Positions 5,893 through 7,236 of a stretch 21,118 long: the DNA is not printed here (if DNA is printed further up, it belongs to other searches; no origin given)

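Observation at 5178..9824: TerY-P-like triad (PP2C phosphatase, ZnR/beta-propeller Ser/Thr kinase, standalone vWA) with an embedded giant nicotinamidase-family amidase, inside an NrtR-associated NAD salvage cluster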

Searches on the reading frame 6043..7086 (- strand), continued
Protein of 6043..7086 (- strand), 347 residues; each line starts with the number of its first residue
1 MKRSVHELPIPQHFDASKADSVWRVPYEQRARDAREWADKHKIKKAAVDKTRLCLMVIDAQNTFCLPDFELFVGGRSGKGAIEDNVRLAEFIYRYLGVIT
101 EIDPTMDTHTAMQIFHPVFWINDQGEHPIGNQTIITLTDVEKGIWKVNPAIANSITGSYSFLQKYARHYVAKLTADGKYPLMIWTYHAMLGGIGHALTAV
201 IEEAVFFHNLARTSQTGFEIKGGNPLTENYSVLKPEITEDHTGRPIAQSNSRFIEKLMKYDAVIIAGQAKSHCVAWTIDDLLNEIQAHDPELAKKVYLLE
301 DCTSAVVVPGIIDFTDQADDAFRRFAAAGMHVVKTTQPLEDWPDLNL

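Call 85: search_dna_similar(query=window:6043-7086:-, collection=phages, mode=protein, max_rows=25)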
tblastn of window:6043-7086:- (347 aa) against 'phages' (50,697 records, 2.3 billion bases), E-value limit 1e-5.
Records with a match: 4; places in all: 4; records where one place covers at least 80% of the query: 1.
Best place of each record, by identity: <60% 4.
By first word of the organism name: uncultured 3; Bacteriophage 1.
By host as written in the record: - 4.
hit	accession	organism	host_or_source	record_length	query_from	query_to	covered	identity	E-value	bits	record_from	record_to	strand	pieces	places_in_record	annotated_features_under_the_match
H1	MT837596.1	Bacteriophage sp.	human fecal samples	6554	38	317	81%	35.6%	5e-43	164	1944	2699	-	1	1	record has no annotation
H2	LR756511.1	uncultured phage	metagenomic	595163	52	306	73%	35.3%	6e-32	132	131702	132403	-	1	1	record has no annotation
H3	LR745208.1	uncultured phage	metagenomic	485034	50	306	74%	32.3%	5e-34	138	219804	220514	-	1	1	record has no annotation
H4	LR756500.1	uncultured phage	metagenomic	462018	43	316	79%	30.2%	7e-26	114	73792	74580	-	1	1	record has no annotation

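Call 97: fold_search(model_id=the predicted structure, library=viral)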
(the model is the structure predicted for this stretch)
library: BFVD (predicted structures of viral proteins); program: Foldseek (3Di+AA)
matches with E <= 10: 187; with E <= 0.001: 3
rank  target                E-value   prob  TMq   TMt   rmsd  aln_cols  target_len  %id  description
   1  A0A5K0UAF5            4.8e-06  1.00  0.46  0.38   7.1       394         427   14  Bifunctional nicotinamidase/pyrazinamidase [Yasminevirus sp. GU-2018]
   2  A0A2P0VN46            1.1e-05  1.00  0.35  0.15  17.7       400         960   12  Uncharacterized protein [Tetraselmis virus 1]
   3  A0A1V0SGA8            1.4e-04  1.00  0.37  0.48   8.6       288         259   10  nicotinamidase [Hokovirus HKV1]
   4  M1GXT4                2.3e-02  0.15  0.14  0.13  17.1       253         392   10  (no name in the UniProt tables at hand)
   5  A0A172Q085            2.1e-01  0.72  0.32  0.57  11.7       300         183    8  Uncharacterized protein [Acinetobacter phage vB_AbaM_ME3]
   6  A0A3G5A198            2.5e-01  0.18  0.26  0.27  11.6       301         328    7  XRN 5'-3' exonuclease [Gaeavirus sp.]
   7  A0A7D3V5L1            2.5e-01  0.08  0.17  0.07  18.1       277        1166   10  Protein kinase [Fadolivirus FV1/VV64]
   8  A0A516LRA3            2.8e-01  0.12  0.18  0.31  11.6       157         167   14  (no name in the UniProt tables at hand)
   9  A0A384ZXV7            2.9e-01  0.13  0.24  0.24  14.2       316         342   12  Putative DNA polymerase I [Dickeya phage vB_DsoM_AD1]
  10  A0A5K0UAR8            3.5e-01  0.08  0.24  0.15  17.7       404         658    8  arginine--tRNA ligase [Yasminevirus sp. GU-2018]
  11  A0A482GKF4            4.2e-01  0.04  0.18  0.10  14.8       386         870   11  Tail protein [Escherichia phage vB_EcoM_Goslar]
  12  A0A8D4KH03            4.7e-01  0.09  0.17  0.21  15.8       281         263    7  (no name in the UniProt tables at hand)
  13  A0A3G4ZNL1            5.0e-01  0.02  0.14  0.14  23.1       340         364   10  VWFA domain-containing protein [Terrestrivirus sp.]
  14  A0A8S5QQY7            5.3e-01  0.41  0.18  0.30   4.4        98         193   14  Multimeric flavodoxin WrbA [Myoviridae sp. ctgXL3]
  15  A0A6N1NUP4            7.6e-01  0.06  0.17  0.11  17.5       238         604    9  Putative ORFan [Tupanvirus deep ocean]
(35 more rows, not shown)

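Call 98: find_related_loci(query=A1, collection=viral_contigs, flank=8000)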
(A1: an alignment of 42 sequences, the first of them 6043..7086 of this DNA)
Query A1 (347 aa) in viral_contigs; peptide patterns used: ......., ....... (x = any residue, [..] = any of these).
60 stretches matched a pattern; 27 encode a relative of the query (tblastn E <= 1e-3); 27 distinct loci.
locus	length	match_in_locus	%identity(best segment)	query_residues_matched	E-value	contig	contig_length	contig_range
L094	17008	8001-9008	64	7-347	2e-154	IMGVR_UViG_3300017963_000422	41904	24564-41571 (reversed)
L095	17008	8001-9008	64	7-347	2e-154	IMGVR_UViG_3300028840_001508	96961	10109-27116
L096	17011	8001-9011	60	7-347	1e-138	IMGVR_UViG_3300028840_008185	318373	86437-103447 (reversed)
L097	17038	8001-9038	49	8-347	1e-108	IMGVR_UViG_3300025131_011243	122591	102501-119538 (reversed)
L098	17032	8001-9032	48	8-343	2e-108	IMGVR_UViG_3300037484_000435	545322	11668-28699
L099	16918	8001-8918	34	9-336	3e-50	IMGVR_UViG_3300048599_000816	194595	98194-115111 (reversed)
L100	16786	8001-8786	38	55-339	2e-43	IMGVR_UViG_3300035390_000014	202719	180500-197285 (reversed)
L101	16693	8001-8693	36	50-306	1e-39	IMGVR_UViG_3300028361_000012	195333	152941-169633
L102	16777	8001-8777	36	44-314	8e-37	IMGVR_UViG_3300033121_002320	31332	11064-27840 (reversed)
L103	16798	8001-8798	34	55-339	2e-36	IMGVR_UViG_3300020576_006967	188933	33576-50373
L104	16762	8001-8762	32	50-306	2e-34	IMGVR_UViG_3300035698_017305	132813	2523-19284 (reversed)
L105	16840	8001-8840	36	38-336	1e-45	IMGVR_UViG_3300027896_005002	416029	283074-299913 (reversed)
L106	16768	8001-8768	32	55-337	6e-31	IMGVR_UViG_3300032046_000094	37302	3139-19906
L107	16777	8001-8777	30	48-335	1e-30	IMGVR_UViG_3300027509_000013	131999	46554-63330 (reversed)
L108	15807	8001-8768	32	55-337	3e-30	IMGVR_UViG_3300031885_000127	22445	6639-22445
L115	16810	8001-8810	34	49-337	2e-37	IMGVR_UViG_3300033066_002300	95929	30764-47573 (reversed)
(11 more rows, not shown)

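Call 101: search_protein_families(library=pfam, proteins=[L101:1396-2706:+, L101:4916-6868:+, L101:6859-7959:+, L101:13172-14617:+, L101:14724-16004:+, L100:5323-7164:+, L100:13651-14328:+, L100:3012-3707:+, L103:5142-6725:+, L103:13459-15306:+], max_evalue=0.001)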
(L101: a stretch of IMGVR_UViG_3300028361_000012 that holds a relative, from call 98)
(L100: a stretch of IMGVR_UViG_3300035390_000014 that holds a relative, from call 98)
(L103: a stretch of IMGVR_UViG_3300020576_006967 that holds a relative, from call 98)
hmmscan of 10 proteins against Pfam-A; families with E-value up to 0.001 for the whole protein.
L101:1396-2706:+ (437 aa): 8 families
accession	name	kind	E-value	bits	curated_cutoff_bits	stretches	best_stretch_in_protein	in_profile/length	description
PF22032.1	Hen1_N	-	1.3e-67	228.1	27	1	4-232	1-220/222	Hen1 N-terminal domain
PF13649.12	Methyltransf_25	-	3.3e-09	37.8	27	1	262-354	1-87/97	Methyltransferase domain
PF13847.12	Methyltransf_31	-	7.1e-09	35.9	27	1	259-351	4-94/145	Methyltransferase domain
PF08242.18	Methyltransf_12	-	4.7e-07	30.9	30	1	263-352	1-84/98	Methyltransferase domain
PF13489.12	Methyltransf_23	-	3.3e-06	27.4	27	1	256-372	20-122/164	Methyltransferase domain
PF08241.18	Methyltransf_11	-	5.3e-06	27.4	21.2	1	263-353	1-80/95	Methyltransferase domain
PF02390.23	Methyltransf_4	-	0.00031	20.7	24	1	262-314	5-57/173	Putative methyltransferase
PF01209.24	Ubie_methyltran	-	0.00082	19.2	20.1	0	238-317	28-107/233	ubiE/COQ5 methyltransferase family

L101:4916-6868:+ (651 aa): 3 families
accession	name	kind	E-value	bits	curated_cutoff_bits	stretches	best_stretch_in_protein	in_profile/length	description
PF16542.10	PNKP_ligase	-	9.5e-31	107.8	28.2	1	283-622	32-357/377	PNKP adenylyltransferase domain, ligase domain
PF01068.26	DNA_ligase_A_M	-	1.2e-05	25.6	26.2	0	294-393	12-100/204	ATP dependent DNA ligase domain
PF00149.33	Metallophos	-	3.9e-05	24.6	21.5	1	11-73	32-72/191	Calcineurin-like phosphoesterase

L101:6859-7959:+ (367 aa): 3 families
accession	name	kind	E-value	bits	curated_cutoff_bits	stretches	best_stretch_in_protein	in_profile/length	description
PF01556.23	DnaJ_C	-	1.5e-30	106.7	26.6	1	113-317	2-137/152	DnaJ C terminal domain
PF00226.36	DnaJ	-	7.7e-27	93.6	27.8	1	7-69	1-63/63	DnaJ domain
PF00684.25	DnaJ_CXXCXGXG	-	2.9e-11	43.9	32.7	1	139-203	1-65/65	DnaJ central domain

L101:13172-14617:+ (482 aa): 1 family
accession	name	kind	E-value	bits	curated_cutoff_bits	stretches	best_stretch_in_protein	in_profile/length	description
PF00004.35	AAA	-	9.8e-15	55.6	21.2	1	207-325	2-130/131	ATPase family associated with various cellular activities (AAA)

L101:14724-16004:+ (427 aa): 2 families
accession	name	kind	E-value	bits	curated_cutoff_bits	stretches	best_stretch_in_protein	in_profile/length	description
PF10127.15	RlaP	-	8.5e-17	62.1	23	1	35-160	21-140/249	RNA repair pathway DNA polymerase beta family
PF01909.29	NTP_transf_2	-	1.1e-05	26.1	21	1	36-79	16-61/93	Nucleotidyltransferase domain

L100:5323-7164:+ (614 aa): 4 families
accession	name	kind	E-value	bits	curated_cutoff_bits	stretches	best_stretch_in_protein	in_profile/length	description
PF01653.23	DNA_ligase_aden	-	8.2e-30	104.6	27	2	71-197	5-147/253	NAD-dependent DNA ligase adenylation domain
PF03120.22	DNA_ligase_OB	-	3.9e-17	62.3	32.9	1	280-346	3-70/79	NAD-dependent DNA ligase OB-fold domain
PF14520.12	HHH_5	-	2.6e-07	31.5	27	0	464-510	5-53/57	Helix-hairpin-helix domain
PF00533.33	BRCT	-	2e-06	28.4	21.3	1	542-608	10-75/78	BRCA1 C Terminus (BRCT) domain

L100:13651-14328:+ (226 aa): 0 families

L100:3012-3707:+ (232 aa): 2 families
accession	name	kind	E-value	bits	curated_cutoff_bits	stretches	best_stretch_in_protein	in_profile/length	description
PF01467.32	CTP_transf_like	-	1.6e-15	57.9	21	1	13-206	1-132/133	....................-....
PF05636.17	HIGH_NTase1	-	8.9e-05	22.4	27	0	18-48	10-40/402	HIGH Nucleotidyl Transferase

L103:5142-6725:+ (528 aa): 2 families
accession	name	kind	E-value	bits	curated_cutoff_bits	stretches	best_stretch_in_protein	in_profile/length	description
PF00149.33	Metallophos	-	2.6e-10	41.5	21.5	1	229-471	4-187/191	Calcineurin-like phosphoesterase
PF13671.12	AAA_33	-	1.4e-05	25.9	27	1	42-161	2-110/143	AAA domain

L103:13459-15306:+ (616 aa): 1 family
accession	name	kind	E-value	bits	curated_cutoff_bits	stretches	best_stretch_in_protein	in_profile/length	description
PF00004.35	AAA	-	1e-15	58.8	21.2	1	329-446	2-129/131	ATPase family associated with various cellular activities (AAA)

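Call 105: search_protein_families(library=pfam, proteins=[L100:8793-9539:+, L101:8886-9638:+, L102:8895-9650:+, L103:8832-9575:+, L104:8892-9656:+, L105:8871-9665:+, L107:8818-9516:+, L115:8858-9586:+, L099:8930-9730:+, L098:2583-3482:+], max_evalue=0.05)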
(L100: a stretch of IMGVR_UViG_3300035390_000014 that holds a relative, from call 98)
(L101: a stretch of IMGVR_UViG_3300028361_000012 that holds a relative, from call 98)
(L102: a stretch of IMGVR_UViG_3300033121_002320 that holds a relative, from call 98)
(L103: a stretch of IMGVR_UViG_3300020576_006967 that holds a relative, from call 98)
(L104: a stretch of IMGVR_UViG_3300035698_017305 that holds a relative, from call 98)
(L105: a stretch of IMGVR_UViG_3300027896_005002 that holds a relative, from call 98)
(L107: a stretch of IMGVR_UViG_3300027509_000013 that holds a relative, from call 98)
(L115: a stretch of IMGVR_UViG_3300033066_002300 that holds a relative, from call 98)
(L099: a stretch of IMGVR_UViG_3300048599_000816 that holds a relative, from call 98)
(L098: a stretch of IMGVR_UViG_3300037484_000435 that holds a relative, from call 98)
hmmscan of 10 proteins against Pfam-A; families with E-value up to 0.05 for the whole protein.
L100:8793-9539:+ (249 aa): 0 families

L101:8886-9638:+ (251 aa): 3 families
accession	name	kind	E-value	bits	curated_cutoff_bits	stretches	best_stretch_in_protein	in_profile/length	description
PF00092.34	VWA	-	4.1e-07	30.8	23.8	1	46-220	1-164/174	von Willebrand factor type A domain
PF13519.12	VWA_2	-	0.0013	19.8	27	1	49-157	3-106/107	von Willebrand factor type A domain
PF20782.3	TssR_VWA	-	0.015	14.8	25.7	1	43-94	46-97/304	TssR protein VWA domain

L102:8895-9650:+ (252 aa): 2 families
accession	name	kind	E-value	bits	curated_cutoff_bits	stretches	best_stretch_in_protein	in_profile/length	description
PF00092.34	VWA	-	4.1e-05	24.3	23.8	1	47-172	1-128/174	von Willebrand factor type A domain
PF13519.12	VWA_2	-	0.00011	23.2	27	1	49-157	2-106/107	von Willebrand factor type A domain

L103:8832-9575:+ (248 aa): 4 families
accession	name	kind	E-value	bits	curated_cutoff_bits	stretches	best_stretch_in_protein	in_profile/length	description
PF00092.34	VWA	-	3.5e-08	34.3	23.8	1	45-188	3-137/174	von Willebrand factor type A domain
PF05762.20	VWA_CoxE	-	7.8e-05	22.6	26.4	1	43-174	58-175/222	VWA domain containing CoxE-like protein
PF20782.3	TssR_VWA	-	0.0098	15.4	25.7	1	40-87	46-93/304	TssR protein VWA domain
PF13519.12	VWA_2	-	0.011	16.8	27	1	45-158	2-106/107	von Willebrand factor type A domain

L104:8892-9656:+ (255 aa): 2 families
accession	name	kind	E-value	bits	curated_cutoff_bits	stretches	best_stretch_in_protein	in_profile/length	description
PF13519.12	VWA_2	-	3.6e-06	28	27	1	51-167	1-107/107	von Willebrand factor type A domain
PF00092.34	VWA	-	1.3e-05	26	23.8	1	51-180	2-128/174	von Willebrand factor type A domain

L105:8871-9665:+ (265 aa): 1 family
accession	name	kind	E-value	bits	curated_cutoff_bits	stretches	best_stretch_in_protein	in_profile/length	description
PF00092.34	VWA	-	0.0069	17.1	23.8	1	70-219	4-145/174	von Willebrand factor type A domain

L107:8818-9516:+ (233 aa): 2 families
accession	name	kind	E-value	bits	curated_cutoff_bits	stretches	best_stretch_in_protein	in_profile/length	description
PF00092.34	VWA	-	2.2e-05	25.2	23.8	1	32-155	2-123/174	von Willebrand factor type A domain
PF13519.12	VWA_2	-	0.0002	22.4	27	1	32-140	1-106/107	von Willebrand factor type A domain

L115:8858-9586:+ (243 aa): 3 families
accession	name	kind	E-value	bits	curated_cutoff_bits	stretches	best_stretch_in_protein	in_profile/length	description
PF00092.34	VWA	-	7.1e-10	39.8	23.8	1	43-190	1-138/174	von Willebrand factor type A domain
PF13519.12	VWA_2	-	3.6e-05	24.8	27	1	44-155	1-107/107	von Willebrand factor type A domain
PF09967.15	DUF2201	-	0.003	18.1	26.4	1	44-126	1-75/123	VWA-like domain (DUF2201)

L099:8930-9730:+ (267 aa): 4 families
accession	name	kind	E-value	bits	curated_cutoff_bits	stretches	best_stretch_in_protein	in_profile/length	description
PF00092.34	VWA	-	5.1e-05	24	23.8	1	63-206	4-140/174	von Willebrand factor type A domain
PF05762.20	VWA_CoxE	-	0.00056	19.8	26.4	1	63-186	61-173/222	VWA domain containing CoxE-like protein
PF25706.1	HCMV_UL116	-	0.008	15.8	30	1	130-211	144-225/336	Human cytomegalovirus UL116 protein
PF13519.12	VWA_2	-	0.012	16.7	27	1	63-172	3-106/107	von Willebrand factor type A domain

L098:2583-3482:+ (300 aa): 1 family
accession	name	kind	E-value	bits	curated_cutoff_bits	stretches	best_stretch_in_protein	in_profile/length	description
PF18185.7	STALD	-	0.033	14.1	24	0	39-86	30-74/211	Sir2- and TIR-associating SLOG family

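Call 113: get_annotated_region(hit=H2, flank=8000)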
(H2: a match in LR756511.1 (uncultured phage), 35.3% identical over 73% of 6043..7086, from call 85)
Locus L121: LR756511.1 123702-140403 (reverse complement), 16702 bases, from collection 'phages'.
description: uncultured phage genome assembly, chromosome: 1.
organism: uncultured phage (NCBI taxid 278008)
taxonomy: Viruses; environmental samples
host: -; source: metagenomic; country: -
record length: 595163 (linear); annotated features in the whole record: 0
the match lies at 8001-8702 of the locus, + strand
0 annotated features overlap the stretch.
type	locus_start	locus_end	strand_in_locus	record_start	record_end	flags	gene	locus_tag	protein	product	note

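Call 114: get_annotated_region(hit=H3, flank=8000)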
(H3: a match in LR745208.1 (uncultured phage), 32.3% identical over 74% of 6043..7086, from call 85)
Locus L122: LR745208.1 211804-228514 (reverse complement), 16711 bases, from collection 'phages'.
description: uncultured phage genome assembly, chromosome: 1.
organism: uncultured phage (NCBI taxid 278008)
taxonomy: Viruses; environmental samples
host: -; source: metagenomic; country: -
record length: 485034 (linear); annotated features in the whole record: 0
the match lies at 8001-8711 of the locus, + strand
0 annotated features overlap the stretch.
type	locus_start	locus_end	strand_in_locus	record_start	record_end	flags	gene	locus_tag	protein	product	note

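Call 115: get_annotated_region(hit=H4, flank=8000)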
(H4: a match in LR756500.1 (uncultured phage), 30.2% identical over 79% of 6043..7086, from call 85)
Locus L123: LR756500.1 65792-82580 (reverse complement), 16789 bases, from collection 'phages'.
description: uncultured phage genome assembly, chromosome: 1.
organism: uncultured phage (NCBI taxid 278008)
taxonomy: Viruses; environmental samples
host: -; source: metagenomic; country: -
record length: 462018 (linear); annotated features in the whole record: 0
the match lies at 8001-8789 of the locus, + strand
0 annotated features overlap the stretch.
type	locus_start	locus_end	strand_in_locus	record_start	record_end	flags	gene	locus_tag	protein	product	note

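Call 119: search_protein_families(library=padloc, proteins=[L123:8849-9559:+, L123:9535-10353:+, L123:10350-12035:+], max_evalue=0.01)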
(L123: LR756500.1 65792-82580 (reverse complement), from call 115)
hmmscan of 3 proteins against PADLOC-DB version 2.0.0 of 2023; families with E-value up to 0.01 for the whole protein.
L123:8849-9559:+ (237 aa): 0 families

L123:9535-10353:+ (273 aa): 0 families

L123:10350-12035:+ (562 aa): 6 families
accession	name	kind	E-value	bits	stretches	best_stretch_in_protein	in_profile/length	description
PDLC04042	PD-T4-6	-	4.7e-05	21.2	0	181-273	187-277/292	-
PDLC03921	MkoA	-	7.3e-05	18.6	1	107-166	582-642/1607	-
PDLC04138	mad6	-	0.00022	18.3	1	76-219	422-565/659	mads_6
PDLC04047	PD-T4-6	-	0.00032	17.9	1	107-211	106-217/327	-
PDLC04053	PD-T4-6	-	0.0014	16.2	0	180-220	185-224/311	-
PDLC04054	PD-T4-6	-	0.0028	15.1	0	103-211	102-218/347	-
